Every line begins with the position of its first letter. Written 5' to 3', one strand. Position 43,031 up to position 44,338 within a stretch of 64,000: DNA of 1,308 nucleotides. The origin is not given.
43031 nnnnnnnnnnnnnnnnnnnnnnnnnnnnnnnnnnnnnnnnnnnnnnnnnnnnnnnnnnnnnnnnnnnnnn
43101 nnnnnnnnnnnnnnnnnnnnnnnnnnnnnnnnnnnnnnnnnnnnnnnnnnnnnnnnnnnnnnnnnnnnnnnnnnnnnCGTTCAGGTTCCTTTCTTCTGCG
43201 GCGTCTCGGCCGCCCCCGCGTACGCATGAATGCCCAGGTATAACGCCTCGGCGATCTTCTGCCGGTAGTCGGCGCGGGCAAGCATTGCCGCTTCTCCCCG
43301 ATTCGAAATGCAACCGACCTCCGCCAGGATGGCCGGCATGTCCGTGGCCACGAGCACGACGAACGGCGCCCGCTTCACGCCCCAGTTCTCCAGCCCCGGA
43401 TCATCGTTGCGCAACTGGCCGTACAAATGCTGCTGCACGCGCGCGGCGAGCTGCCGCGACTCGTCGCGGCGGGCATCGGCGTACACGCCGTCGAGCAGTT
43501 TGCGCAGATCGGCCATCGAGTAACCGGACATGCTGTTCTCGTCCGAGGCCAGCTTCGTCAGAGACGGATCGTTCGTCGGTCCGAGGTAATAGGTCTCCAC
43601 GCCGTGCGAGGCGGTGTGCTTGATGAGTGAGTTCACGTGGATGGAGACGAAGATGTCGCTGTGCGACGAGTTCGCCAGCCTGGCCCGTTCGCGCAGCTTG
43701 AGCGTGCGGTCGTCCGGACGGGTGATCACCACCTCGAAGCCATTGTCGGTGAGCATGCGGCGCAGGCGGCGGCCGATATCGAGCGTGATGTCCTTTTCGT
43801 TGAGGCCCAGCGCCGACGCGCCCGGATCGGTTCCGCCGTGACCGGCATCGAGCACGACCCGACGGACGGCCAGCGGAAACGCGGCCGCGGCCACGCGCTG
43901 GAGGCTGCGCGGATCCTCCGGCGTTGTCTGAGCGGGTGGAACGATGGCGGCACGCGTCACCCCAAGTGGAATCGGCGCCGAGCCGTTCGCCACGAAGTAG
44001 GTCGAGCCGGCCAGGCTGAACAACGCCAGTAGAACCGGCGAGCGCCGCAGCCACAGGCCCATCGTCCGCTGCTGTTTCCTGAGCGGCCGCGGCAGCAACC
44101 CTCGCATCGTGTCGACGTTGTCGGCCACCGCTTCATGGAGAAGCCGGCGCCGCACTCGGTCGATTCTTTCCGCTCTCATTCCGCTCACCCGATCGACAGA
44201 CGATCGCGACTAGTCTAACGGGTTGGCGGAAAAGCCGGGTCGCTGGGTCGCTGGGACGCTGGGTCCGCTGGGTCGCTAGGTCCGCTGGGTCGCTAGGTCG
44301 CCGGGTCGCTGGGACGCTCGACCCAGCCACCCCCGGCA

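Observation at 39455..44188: Operon coupling a cell-wall amidase, a MamK-like actin, an alpha/beta hydrolase and a zinc-ribbon Ser/Thr kinase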

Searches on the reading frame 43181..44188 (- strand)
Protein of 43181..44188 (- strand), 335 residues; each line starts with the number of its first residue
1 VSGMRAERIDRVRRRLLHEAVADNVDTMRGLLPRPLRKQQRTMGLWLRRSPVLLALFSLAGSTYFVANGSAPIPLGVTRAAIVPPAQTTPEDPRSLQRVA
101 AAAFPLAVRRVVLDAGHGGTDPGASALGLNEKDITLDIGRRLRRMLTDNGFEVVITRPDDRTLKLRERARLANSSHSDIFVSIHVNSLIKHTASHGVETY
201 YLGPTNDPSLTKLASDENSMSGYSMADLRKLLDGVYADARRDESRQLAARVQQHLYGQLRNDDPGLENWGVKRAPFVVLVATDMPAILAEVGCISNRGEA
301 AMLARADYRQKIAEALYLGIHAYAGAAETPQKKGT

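Call 3: search_protein_families(library=pfam, proteins=[window:43181-44188:-], max_evalue=0.01)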
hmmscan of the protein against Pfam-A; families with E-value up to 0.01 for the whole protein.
window:43181-44188:- (335 aa): 1 family
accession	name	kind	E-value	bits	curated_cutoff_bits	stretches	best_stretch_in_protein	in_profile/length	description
PF01520.23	Amidase_3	-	7.4e-50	169.8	27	1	111-321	1-173/174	N-acetylmuramoyl-L-alanine amidase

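Call 4: search_protein_families(library=ncbifam, proteins=[window:43181-44188:-], max_evalue=0.01)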
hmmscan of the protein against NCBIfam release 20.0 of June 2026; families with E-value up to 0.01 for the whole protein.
window:43181-44188:- (335 aa): 5 families
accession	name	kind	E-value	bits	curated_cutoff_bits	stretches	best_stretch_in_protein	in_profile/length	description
TIGR02883.1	spore_cwlD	equivalog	1.2e-35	123.3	221.55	2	111-203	3-109/189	N-acetylmuramoyl-L-alanine amidase CwlD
NF007652.1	PRK10319.1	equivalog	6.3e-26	91.3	400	1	107-326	56-280/291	N-acetylmuramoyl-L-alanine amidase AmiA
NF007751.0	PRK10431.1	equivalog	4.1e-25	88.2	532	2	107-192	188-277/445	N-acetylmuramoyl-L-alanine amidase AmiB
NF038267.1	amidase_AmiC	exception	1e-24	86.9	700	1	111-323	189-405/407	N-acetylmuramoyl-L-alanine amidase AmiC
NF038140.1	amidase_Rv3717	exception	2.2e-15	56.7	335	2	123-188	59-126/233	Rv3717 family N-acetylmuramoyl-L-alanine amidase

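Call 40: search_solved_structures(query=window:43181-44188:-, max_evalue=0.00001, show_alignments=3)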
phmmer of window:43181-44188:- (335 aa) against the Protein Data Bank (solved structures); distinct sequences matched with E-value up to 0.00001: 15.
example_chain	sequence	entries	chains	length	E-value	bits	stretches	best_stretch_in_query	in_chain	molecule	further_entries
3ne8_A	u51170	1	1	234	1.2e-24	90.2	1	109-324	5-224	N-acetylmuramoyl-l-alanine amidase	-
5emi_A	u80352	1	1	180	1.4e-24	90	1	111-202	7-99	Cell wall hydrolase/autolysin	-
8c0j_A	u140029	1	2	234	3.9e-23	85.2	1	111-325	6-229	N-acetylmuramoyl-L-alanine amidase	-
1jwq_A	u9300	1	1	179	9.7e-23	83.9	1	110-202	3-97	N-ACETYLMURAMOYL-L-ALANINE AMIDASE CwlV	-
8c2o_A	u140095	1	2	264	3.6e-22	82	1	109-323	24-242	N-acetylmuramoyl-L-alanine amidase AmiA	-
4rn7_A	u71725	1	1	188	9.4e-22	80.7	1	111-211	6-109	N-acetylmuramoyl-L-alanine amidase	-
7rag_B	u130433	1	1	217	3.2e-21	78.9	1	104-212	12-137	Germination-specific N-acetylmuramoyl-L-alanine amidase, Autolysin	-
4bin_A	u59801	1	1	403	4.3e-21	78.5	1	83-330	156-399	N-ACETYLMURAMOYL-L-ALANINE AMIDASE AMIC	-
7tj4_B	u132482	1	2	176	1.9e-14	56.7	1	109-202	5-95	LytH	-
5j72_A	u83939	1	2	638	2.4e-14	56.4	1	107-215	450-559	Putative N-acetylmuramoyl-L-alanine amidase,autolysin cwp6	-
7b3n_A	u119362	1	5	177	1.1e-08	37.7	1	110-187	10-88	Cell wall hydrolase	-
7agl_A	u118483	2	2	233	3.7e-07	32.7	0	126-204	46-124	N-acetylmuramoyl-L-alanine amidase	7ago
4lq6_A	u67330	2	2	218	6e-07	32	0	116-187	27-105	N-acetymuramyl-L-alanine amidase-related protein | N-acetylmuramoyl-L-alanine amidase Rv3717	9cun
4m6g_A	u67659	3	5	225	6.5e-07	31.9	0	115-187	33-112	Peptidoglycan Amidase Rv3717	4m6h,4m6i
7agm_A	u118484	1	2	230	3.6e-06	29.5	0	124-187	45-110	N-acetylmuramoyl-L-alanine amidase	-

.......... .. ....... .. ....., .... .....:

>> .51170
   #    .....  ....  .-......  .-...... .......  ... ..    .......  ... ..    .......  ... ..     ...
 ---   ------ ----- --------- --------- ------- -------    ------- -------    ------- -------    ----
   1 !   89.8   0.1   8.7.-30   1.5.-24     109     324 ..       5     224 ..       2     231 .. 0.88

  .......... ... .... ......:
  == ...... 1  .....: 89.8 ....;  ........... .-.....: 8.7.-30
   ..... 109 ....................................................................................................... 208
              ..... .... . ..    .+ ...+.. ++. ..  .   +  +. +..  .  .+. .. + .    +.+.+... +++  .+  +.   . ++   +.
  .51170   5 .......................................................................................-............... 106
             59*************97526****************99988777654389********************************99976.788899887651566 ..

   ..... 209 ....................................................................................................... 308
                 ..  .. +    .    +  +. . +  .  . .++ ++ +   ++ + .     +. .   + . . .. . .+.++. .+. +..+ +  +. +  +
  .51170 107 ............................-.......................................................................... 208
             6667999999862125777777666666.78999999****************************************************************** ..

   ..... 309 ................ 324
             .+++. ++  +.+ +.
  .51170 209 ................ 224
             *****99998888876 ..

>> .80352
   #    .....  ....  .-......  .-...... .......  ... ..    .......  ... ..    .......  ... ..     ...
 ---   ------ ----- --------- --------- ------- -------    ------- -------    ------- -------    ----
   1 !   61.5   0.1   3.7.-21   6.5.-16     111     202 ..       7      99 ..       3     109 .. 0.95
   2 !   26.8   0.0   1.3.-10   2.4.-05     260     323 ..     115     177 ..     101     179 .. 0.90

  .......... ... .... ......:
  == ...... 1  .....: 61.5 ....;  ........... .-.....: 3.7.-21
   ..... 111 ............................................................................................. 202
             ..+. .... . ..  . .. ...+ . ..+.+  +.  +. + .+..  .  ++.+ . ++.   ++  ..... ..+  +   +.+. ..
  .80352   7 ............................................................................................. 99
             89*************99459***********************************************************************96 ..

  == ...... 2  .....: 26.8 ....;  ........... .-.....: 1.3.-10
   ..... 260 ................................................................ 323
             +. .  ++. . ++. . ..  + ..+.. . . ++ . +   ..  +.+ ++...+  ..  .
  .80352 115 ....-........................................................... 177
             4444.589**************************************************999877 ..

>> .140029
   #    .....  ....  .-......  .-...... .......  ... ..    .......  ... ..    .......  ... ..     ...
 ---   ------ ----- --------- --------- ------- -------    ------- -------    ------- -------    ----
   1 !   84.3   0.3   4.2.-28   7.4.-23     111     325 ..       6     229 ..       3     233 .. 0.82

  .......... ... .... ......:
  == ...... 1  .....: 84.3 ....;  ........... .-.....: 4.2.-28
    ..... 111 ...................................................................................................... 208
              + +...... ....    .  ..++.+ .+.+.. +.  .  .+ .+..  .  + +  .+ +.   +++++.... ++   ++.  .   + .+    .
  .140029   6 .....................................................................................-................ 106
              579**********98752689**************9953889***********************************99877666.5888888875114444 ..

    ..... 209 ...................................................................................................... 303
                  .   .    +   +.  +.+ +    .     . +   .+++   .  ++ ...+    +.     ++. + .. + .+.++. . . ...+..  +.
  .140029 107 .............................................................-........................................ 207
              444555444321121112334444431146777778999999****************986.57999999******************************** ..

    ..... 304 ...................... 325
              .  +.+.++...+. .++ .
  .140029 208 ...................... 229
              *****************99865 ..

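Call 55: find_homologous_proteins(query=window:43181-44188:-)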
Query window:43181-44188:- (335 aa): 3192 proteins with E <= 0.001 among 8000 candidates; the best 120 are listed.
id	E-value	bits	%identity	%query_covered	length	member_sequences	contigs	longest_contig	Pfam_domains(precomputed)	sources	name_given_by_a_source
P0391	2.8e-214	728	100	99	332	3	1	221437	PF01520.24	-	-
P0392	8.6e-187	638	86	99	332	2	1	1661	PF01520.24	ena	-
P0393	5.1e-181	619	86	97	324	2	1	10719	PF01520.24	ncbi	ncbi:MAG TPA: N-acetylmuramoyl-L-alanine amidase [Thermoanaerobaculia bacterium]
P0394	2.1e-180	617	85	97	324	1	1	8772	PF01520.24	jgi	jgi:N-acetylmuramoyl-L-alanine amidase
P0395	5.9e-180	615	84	99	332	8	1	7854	PF01520.24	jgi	-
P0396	8.2e-180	615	84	99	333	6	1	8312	PF01520.24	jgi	jgi:N-acetylmuramoyl-L-alanine amidase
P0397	1.3e-177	608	84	97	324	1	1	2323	PF01520.24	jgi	jgi:N-acetylmuramoyl-L-alanine amidase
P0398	2.9e-175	600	81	100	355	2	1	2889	PF01520.24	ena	-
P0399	7.1e-174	595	83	97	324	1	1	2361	PF01520.24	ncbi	ncbi:MAG: hypothetical protein NVSMB68_12640 [Thermoanaerobaculia bacterium]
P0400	3.4e-172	590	81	99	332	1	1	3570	PF01520.24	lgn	-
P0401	3.4e-170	583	80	99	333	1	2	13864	PF01520.24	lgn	-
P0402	7.4e-170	582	80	99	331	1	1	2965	PF01520.24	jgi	jgi:N-acetylmuramoyl-L-alanine amidase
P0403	3.4e-168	577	78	99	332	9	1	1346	PF01520.24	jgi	jgi:N-acetylmuramoyl-L-alanine amidase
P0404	3.9e-167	573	88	87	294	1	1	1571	PF01520.24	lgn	-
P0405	3.7e-166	570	87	87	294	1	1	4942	PF01520.24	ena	-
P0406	4.2e-166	570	87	87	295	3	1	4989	PF01520.24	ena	-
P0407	1.1e-165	568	86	87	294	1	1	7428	PF01520.24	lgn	-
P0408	2.8e-164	564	76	99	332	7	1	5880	PF01520.24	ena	-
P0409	8.2e-164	562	77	99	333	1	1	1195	PF01520.24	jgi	jgi:N-acetylmuramoyl-L-alanine amidase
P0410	1.2e-151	522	73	99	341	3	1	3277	PF01520.24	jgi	jgi:N-acetylmuramoyl-L-alanine amidase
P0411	2.7e-151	521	73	99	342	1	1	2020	PF01520.24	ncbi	-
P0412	1.4e-149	515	73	97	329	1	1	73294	PF01520.24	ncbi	ncbi:MAG TPA: N-acetylmuramoyl-L-alanine amidase [Thermoanaerobaculia bacterium]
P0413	2.8e-149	514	72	99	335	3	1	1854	PF01520.24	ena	-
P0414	3.4e-149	514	71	99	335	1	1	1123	PF01520.24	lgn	-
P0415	3.7e-149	514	71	99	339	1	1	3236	PF01520.24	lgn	-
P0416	5.2e-149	514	73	99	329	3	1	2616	PF01520.24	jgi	jgi:N-acetylmuramoyl-L-alanine amidase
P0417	1.5e-148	512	73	99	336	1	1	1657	PF01520.24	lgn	-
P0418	3.3e-146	504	72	99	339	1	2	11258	PF01520.24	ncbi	-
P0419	3.3e-146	504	71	97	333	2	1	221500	PF01520.24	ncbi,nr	ncbi:MAG TPA: N-acetylmuramoyl-L-alanine amidase [Thermoanaerobaculia bacterium]|nr:N-acetylmuramoyl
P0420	3.8e-146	504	69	96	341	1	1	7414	PF01520.24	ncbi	-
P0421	1.2e-145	503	72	99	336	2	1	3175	PF01520.24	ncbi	-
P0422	4.9e-145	501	70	100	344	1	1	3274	PF01520.24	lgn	-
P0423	4.0e-144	498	71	99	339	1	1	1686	PF01520.24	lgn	-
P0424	2.5e-142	492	67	99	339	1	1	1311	PF01520.24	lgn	-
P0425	4.6e-142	491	71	97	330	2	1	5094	PF01520.24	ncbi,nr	ncbi:MAG TPA: N-acetylmuramoyl-L-alanine amidase [Thermoanaerobaculia bacterium]|nr:N-acetylmuramoyl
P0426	4.5e-141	487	70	97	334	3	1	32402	PF01520.24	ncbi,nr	ncbi:MAG TPA: N-acetylmuramoyl-L-alanine amidase [Thermoanaerobaculia bacterium]|nr:N-acetylmuramoyl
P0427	6.3e-141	487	69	95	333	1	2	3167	PF01520.24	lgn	-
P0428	3.0e-138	478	68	99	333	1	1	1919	PF01520.24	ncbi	-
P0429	6.0e-137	474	67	99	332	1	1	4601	PF01520.24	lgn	-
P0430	1.2e-135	470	66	99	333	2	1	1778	PF01520.24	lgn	-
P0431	1.6e-135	469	66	99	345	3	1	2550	PF01520.24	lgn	-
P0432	1.2e-134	466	67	99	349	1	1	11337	PF01520.24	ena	-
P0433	1.4e-134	466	67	99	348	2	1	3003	PF01520.24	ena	-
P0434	3.8e-134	465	67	99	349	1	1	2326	PF01520.24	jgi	jgi:N-acetylmuramoyl-L-alanine amidase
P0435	5.1e-134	464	65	99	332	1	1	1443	PF01520.24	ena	-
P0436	5.3e-134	464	64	99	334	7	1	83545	PF01520.24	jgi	jgi:N-acetylmuramoyl-L-alanine amidase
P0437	2.4e-133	462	66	97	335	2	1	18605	PF01520.24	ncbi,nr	ncbi:MAG TPA: N-acetylmuramoyl-L-alanine amidase [Thermoanaerobaculia bacterium]|nr:N-acetylmuramoyl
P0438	2.9e-133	462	66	99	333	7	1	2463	PF01520.24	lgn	-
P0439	4.9e-133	461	64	99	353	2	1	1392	PF01520.24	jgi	jgi:N-acetylmuramoyl-L-alanine amidase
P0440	7.9e-133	460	63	99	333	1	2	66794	PF01520.24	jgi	jgi:N-acetylmuramoyl-L-alanine amidase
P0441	1.2e-132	460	64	97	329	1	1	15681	PF01520.24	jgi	jgi:N-acetylmuramoyl-L-alanine amidase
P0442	1.8e-132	459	65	99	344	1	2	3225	PF01520.24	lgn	-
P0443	2.5e-132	459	65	99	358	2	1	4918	PF01520.24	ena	-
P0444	2.8e-132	459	66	99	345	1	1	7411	PF01520.24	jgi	jgi:N-acetylmuramoyl-L-alanine amidase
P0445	2.9e-132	459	66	99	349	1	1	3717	PF01520.24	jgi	jgi:N-acetylmuramoyl-L-alanine amidase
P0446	3.0e-132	459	66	99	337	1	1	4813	PF01520.24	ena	-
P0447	6.0e-132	458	66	99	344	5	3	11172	PF01520.24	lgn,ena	-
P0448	1.0e-131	457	64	98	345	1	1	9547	PF01520.24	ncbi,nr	ncbi:MAG TPA: N-acetylmuramoyl-L-alanine amidase [Thermoanaerobaculia bacterium]|nr:N-acetylmuramoyl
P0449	1.2e-131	457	66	97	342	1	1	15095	PF01520.24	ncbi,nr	ncbi:MAG TPA: N-acetylmuramoyl-L-alanine amidase [Thermoanaerobaculia bacterium]|nr:N-acetylmuramoyl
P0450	1.4e-131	456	65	96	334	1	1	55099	PF01520.24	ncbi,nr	ncbi:MAG TPA: N-acetylmuramoyl-L-alanine amidase [Thermoanaerobaculia bacterium]|nr:N-acetylmuramoyl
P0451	1.7e-131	456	66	97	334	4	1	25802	PF01520.24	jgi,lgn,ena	jgi:N-acetylmuramoyl-L-alanine amidase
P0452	1.8e-131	456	67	99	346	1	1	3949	PF01520.24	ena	-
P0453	1.9e-131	456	65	98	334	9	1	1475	PF01520.24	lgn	-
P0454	2.0e-131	456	65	99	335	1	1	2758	PF01520.24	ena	-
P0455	2.4e-131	456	65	99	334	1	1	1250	PF01520.24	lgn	-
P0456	4.4e-131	455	66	99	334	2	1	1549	PF01520.24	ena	-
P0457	8.2e-131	454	64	99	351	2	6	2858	PF01520.24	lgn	-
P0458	1.0e-130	454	64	99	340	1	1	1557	PF01520.24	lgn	-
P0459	1.2e-130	453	62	99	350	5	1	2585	PF01520.24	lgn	-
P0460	1.6e-130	453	64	99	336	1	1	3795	PF01520.24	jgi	jgi:N-acetylmuramoyl-L-alanine amidase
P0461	1.6e-130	453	66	99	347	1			PF01520.24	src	-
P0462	1.8e-130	453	65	94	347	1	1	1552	PF01520.24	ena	-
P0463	2.1e-130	452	64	99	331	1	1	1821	PF01520.24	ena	-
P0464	2.6e-130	452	65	94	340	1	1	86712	PF01520.24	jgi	jgi:N-acetylmuramoyl-L-alanine amidase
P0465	2.6e-130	452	64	99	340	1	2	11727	PF01520.24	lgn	-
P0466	3.5e-130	452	64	99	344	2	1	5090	PF01520.24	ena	-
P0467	6.7e-130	451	66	99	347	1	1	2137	PF01520.24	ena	-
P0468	6.8e-130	451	66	98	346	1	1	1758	PF01520.24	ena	-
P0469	6.8e-130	451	65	99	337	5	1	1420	PF01520.24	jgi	jgi:N-acetylmuramoyl-L-alanine amidase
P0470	7.6e-130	451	65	99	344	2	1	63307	PF01520.24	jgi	jgi:N-acetylmuramoyl-L-alanine amidase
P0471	7.8e-130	451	63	99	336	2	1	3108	PF01520.24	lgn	-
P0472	8.0e-130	451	64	99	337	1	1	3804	PF01520.24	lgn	-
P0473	9.2e-130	450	62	99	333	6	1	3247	PF01520.24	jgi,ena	-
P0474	1.1e-129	450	63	99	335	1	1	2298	PF01520.24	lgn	-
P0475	1.3e-129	450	66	98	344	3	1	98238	PF01520.24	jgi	jgi:N-acetylmuramoyl-L-alanine amidase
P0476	1.4e-129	450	67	99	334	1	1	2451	PF01520.24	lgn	-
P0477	1.6e-129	450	63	99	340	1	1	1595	PF01520.24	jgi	jgi:N-acetylmuramoyl-L-alanine amidase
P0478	2.0e-129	449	64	99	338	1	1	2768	PF01520.24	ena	-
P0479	2.1e-129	449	66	99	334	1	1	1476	PF01520.24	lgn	-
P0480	2.3e-129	449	64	99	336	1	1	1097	PF01520.24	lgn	-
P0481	2.4e-129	449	66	99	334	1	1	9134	PF01520.24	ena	-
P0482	3.8e-129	448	64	99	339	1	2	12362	PF01520.24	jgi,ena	jgi:N-acetylmuramoyl-L-alanine amidase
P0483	3.8e-129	448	64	99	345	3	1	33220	PF01520.24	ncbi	ncbi:MAG TPA: N-acetylmuramoyl-L-alanine amidase [Thermoanaerobaculia bacterium]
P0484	3.8e-129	448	64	99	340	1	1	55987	PF01520.24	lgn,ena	-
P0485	4.3e-129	448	64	99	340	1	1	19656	PF01520.24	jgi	jgi:N-acetylmuramoyl-L-alanine amidase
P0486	4.4e-129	448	63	99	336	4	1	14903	PF01520.24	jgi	jgi:N-acetylmuramoyl-L-alanine amidase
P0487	5.8e-129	448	61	99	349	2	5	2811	PF01520.24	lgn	-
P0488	6.1e-129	448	65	95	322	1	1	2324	PF01520.24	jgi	jgi:N-acetylmuramoyl-L-alanine amidase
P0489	8.4e-129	447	63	99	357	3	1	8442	PF01520.24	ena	-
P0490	8.7e-129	447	65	99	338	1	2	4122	PF01520.24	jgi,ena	-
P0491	1.1e-128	447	64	99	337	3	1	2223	PF01520.24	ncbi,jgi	-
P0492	1.1e-128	447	64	99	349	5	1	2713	PF01520.24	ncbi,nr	ncbi:MAG: N-acetylmuramoyl-L-alanine amidase [Acidobacteriota bacterium]|nr:N-acetylmuramoyl-L-alani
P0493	1.3e-128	447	64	99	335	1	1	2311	PF01520.24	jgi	jgi:N-acetylmuramoyl-L-alanine amidase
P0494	1.4e-128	446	63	99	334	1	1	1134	PF01520.24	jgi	-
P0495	1.4e-128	446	64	99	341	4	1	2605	PF01520.24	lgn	-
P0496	1.4e-128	446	65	98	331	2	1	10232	PF01520.24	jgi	jgi:N-acetylmuramoyl-L-alanine amidase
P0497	1.6e-128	446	64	99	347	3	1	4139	PF01520.24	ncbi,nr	ncbi:MAG TPA: N-acetylmuramoyl-L-alanine amidase [Thermoanaerobaculia bacterium]|nr:N-acetylmuramoyl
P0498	1.9e-128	446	64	99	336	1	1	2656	PF01520.24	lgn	-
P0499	2.0e-128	446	65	95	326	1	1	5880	PF01520.24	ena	-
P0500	2.1e-128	446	62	99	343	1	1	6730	PF01520.24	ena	-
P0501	2.2e-128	446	63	98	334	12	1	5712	PF01520.24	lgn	-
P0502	2.4e-128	446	64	99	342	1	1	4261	PF01520.24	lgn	-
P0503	2.6e-128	446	66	98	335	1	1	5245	PF01520.24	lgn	-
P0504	2.7e-128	446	64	99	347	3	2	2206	PF01520.24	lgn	-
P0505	2.9e-128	445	63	99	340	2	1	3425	PF01520.24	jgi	jgi:N-acetylmuramoyl-L-alanine amidase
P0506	3.2e-128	445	66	99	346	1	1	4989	PF01520.24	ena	-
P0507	3.2e-128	445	66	95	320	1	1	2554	PF01520.24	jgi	jgi:N-acetylmuramoyl-L-alanine amidase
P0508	3.5e-128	445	63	99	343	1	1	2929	PF01520.24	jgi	jgi:N-acetylmuramoyl-L-alanine amidase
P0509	3.7e-128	445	62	99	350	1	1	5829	PF01520.24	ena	-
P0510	3.8e-128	445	63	99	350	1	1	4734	PF01520.24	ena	-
